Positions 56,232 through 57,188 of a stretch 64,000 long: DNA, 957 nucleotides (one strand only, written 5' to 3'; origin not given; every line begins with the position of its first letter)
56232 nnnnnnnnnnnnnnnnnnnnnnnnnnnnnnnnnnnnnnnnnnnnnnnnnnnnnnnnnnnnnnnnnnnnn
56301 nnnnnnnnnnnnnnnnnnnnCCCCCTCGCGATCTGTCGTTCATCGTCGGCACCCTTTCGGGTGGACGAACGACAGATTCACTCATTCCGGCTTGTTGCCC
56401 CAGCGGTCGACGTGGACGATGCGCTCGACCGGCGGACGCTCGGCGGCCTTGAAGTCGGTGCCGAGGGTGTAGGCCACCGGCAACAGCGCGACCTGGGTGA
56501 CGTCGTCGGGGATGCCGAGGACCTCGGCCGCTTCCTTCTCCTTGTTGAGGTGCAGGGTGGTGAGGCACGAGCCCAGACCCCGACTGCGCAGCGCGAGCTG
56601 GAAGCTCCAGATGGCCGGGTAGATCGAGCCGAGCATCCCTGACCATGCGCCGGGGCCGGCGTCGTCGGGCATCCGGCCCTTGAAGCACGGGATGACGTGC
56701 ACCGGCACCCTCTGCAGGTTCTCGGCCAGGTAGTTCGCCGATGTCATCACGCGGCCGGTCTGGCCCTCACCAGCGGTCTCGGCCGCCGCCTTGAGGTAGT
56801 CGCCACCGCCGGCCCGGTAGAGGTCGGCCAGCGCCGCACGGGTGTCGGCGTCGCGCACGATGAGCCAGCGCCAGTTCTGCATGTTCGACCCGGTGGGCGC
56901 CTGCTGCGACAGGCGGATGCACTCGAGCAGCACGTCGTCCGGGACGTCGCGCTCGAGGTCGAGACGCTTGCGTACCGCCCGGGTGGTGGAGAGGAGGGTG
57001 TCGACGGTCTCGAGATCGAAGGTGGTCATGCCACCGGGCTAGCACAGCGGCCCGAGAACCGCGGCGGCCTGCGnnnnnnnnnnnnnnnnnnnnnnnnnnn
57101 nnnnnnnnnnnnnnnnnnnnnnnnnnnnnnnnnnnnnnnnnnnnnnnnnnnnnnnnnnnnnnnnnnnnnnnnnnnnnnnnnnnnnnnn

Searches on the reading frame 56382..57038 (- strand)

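Call 44: search_protein_families(library=pfam, proteins=[window:56382-57038:-])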
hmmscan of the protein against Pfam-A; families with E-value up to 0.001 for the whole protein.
window:56382-57038:- (218 aa): 1 family
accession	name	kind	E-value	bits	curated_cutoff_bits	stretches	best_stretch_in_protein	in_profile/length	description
PF00881.29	Nitroreductase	-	1.6e-21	77.7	23.5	1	19-190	4-167/167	Nitroreductase family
